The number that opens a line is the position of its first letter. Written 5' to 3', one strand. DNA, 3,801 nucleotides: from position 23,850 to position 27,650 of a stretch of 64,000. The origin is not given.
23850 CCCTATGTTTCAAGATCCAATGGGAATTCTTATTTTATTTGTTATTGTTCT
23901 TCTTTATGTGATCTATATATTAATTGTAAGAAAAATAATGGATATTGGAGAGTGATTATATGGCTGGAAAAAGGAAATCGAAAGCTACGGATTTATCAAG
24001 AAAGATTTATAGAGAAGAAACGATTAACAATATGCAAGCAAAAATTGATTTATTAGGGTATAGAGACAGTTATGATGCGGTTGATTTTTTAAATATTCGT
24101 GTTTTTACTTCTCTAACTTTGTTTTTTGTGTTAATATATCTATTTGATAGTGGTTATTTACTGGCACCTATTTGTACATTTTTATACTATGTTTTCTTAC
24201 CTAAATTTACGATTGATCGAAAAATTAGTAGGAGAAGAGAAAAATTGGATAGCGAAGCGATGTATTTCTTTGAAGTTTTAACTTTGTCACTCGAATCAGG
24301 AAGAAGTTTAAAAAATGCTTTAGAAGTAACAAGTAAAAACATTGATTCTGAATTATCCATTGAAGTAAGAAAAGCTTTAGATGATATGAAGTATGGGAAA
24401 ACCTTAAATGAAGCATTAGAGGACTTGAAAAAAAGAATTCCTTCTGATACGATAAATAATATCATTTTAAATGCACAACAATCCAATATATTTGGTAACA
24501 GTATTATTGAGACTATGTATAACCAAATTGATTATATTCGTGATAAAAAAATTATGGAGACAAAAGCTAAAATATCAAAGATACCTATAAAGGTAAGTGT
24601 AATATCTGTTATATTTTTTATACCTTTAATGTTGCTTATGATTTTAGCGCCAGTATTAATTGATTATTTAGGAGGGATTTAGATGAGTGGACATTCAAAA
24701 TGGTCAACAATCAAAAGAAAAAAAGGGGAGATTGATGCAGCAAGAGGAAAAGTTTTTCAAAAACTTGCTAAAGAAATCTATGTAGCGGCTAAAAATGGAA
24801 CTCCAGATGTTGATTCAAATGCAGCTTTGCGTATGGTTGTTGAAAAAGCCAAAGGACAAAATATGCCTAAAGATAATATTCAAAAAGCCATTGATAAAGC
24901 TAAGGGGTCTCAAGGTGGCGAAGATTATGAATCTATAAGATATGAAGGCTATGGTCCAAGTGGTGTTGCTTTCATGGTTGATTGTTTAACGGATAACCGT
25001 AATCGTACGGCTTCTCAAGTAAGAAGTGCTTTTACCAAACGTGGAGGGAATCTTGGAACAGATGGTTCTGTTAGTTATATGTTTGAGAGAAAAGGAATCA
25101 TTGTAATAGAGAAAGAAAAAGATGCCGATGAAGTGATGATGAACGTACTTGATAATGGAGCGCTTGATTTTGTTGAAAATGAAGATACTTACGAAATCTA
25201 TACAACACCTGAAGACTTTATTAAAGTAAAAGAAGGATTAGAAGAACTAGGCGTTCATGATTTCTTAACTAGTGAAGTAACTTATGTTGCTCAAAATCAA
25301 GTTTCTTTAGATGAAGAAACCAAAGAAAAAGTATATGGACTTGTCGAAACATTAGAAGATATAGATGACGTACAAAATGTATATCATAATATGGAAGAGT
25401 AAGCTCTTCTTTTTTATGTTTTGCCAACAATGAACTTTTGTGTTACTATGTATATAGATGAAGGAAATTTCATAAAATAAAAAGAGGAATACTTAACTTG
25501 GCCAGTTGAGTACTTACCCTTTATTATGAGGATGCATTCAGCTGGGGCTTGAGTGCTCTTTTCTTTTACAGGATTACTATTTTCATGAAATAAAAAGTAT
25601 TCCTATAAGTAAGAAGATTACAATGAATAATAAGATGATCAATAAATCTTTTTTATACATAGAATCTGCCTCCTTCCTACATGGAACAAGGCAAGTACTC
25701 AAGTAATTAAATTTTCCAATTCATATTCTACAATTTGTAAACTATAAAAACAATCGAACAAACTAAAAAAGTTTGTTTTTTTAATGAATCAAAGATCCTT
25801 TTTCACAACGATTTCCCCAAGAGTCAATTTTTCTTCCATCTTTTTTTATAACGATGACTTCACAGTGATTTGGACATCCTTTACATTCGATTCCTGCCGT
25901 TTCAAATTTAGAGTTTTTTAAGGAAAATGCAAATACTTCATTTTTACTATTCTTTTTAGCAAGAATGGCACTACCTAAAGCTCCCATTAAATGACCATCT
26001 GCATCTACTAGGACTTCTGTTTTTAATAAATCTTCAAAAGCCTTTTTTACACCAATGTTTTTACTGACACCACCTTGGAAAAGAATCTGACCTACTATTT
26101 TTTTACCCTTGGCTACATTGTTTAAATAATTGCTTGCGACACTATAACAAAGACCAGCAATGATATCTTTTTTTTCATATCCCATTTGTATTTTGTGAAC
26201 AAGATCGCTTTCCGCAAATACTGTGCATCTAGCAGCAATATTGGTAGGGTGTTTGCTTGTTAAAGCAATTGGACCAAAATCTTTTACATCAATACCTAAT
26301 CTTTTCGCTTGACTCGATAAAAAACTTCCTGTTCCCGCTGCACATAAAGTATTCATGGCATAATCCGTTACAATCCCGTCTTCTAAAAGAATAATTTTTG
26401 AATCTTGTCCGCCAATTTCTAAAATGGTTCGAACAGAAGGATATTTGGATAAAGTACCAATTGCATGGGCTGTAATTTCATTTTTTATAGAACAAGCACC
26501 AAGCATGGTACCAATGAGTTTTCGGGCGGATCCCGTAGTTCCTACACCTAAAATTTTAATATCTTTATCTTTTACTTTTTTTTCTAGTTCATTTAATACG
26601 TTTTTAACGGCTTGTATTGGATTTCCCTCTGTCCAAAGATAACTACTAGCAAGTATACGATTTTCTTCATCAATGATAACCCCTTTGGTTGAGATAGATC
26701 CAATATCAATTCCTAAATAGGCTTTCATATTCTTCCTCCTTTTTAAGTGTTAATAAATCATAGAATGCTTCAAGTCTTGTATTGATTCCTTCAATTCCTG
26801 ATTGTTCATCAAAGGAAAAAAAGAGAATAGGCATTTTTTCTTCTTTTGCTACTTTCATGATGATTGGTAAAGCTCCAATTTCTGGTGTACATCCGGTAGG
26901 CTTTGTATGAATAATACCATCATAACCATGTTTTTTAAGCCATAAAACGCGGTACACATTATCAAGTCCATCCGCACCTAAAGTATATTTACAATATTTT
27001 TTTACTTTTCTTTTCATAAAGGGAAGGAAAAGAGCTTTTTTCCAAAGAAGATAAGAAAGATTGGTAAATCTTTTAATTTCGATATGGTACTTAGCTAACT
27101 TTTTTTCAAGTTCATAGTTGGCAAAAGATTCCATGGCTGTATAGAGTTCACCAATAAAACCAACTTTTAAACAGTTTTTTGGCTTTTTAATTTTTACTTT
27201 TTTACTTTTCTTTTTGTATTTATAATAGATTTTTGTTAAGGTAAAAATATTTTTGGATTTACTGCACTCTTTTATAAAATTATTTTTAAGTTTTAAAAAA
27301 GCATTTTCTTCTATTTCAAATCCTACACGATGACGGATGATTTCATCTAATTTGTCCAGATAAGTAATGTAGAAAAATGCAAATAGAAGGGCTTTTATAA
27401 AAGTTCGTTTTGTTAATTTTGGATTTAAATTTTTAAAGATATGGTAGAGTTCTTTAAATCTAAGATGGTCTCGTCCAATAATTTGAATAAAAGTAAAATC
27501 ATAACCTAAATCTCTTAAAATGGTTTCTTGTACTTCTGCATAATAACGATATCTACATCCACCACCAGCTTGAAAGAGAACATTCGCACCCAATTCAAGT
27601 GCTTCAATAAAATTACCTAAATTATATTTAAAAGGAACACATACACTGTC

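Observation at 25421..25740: Unannotated type I toxin-antitoxin-like module A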

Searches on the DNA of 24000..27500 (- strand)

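Call 5: search_rna_families(source=window, start=24000, end=27500, threshold=evalue, max_evalue=10, show_alignments=3)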
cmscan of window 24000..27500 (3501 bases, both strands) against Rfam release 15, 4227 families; matches with E-value up to 10: 7.
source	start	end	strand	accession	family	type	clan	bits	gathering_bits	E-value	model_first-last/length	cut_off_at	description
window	27323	27389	+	RF00440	SNORD37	Gene; snRNA; snoRNA; CD-box;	-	26.1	45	0.049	1-65/65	no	Small nucleolar RNA SNORD37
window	26815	26885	-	RF02083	OrzO-P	Gene; antitoxin;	-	19.6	60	7.9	1-76/76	no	OrzO-P RNA antitoxin family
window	25553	25623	+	RF03813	MIR8041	Gene; miRNA;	-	17.9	80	6.4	1-71/71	no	MIR8041 microRNA precursor family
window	25914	25945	+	RF00180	REN-SRE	Cis-reg;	-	16.2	41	1.5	1-37/37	no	Renin stability regulatory element (REN-SRE)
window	25106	25157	+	RF01306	sR52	Gene; snRNA; snoRNA; CD-box;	-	15.5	50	6.2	1-60/60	no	Small nucleolar RNA sR52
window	25312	25366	+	RF02111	IS009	Gene;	-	15.4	117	1.6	1-199/199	no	IS009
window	26814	26920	-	RF01673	PhrS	Gene; sRNA;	-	11.7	37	9.4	1-212/212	no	PhrS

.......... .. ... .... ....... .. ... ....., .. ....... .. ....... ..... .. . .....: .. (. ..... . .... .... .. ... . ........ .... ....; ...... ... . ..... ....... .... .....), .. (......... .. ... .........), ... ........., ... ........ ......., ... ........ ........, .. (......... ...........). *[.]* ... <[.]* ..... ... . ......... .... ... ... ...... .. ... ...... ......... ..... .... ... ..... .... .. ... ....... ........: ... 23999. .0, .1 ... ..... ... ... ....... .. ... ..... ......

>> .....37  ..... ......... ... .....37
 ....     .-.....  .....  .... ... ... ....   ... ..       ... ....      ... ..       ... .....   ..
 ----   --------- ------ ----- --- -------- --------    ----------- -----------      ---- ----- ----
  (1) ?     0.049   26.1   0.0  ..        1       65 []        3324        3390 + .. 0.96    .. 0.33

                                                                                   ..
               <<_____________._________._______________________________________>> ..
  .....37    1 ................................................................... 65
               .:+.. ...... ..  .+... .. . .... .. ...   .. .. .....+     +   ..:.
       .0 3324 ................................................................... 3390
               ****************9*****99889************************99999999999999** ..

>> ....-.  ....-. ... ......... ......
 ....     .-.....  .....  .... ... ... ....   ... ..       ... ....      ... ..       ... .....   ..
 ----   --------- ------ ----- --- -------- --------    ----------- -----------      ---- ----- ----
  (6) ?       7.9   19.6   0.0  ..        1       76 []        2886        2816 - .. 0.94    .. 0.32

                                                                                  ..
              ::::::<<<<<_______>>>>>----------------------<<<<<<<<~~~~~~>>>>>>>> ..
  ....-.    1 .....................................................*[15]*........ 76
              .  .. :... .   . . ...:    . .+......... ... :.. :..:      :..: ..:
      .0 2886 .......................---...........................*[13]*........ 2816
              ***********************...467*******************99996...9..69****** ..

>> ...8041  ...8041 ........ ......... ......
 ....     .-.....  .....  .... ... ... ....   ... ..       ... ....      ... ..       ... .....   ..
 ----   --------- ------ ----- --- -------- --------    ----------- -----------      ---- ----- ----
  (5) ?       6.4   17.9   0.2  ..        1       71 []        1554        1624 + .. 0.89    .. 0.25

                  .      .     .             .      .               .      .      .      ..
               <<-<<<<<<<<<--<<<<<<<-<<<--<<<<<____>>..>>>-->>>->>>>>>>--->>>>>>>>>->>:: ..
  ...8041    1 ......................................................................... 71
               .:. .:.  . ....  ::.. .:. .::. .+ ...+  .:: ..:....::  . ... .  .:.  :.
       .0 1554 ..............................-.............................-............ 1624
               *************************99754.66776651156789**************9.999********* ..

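Call 55: search_dna_similar(query=window:25421-25760:-, collection=phages, mode=distant, max_evalue=0.001)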
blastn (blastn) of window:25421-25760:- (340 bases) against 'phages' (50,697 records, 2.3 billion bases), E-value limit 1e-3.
No match.

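Call 56: search_dna_similar(query=window:25421-25760:-, collection=plasmids, mode=distant, max_evalue=0.001)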
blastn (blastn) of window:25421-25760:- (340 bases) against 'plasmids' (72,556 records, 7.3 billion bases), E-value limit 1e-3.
No match.

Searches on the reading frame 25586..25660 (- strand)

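Call 6: search_protein_families(library=pfam, proteins=[window:25586-25660:-], max_evalue=10)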
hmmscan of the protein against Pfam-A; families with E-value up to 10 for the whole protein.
seq(25 aa): 0 families

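Call 19: search_protein_families(library=ncbifam, proteins=[window:25586-25660:-], max_evalue=10)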
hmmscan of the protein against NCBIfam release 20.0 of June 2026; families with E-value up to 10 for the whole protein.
seq(25 aa): 0 families

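Call 68: search_protein_families(library=phrogs, proteins=[window:25586-25660:-], max_evalue=1)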
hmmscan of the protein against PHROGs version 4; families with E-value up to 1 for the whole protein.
seq(25 aa): 2 families
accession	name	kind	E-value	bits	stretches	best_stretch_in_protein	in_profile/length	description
phrog_19287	-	moron, auxiliary metabolic gene and host takeover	0.55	11.5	1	6-24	10-28/60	membrane protein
phrog_12619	-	unknown function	0.81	10.8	1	6-21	34-49/59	-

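Call 69: search_protein_families(library=padloc, proteins=[window:25586-25660:-], max_evalue=1)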
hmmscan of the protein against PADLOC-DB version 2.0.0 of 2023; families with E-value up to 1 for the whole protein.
seq(25 aa): 0 families

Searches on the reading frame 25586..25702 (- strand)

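Call 6: search_protein_families(library=pfam, proteins=[window:25586-25702:-], max_evalue=10)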
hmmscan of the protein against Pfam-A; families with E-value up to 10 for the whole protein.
seq(39 aa): 1 family
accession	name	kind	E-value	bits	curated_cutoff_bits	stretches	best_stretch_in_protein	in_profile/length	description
PF17665.6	DUF5527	-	0.17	12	28.5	1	2-36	23-57/139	Family of unknown function (DUF5527)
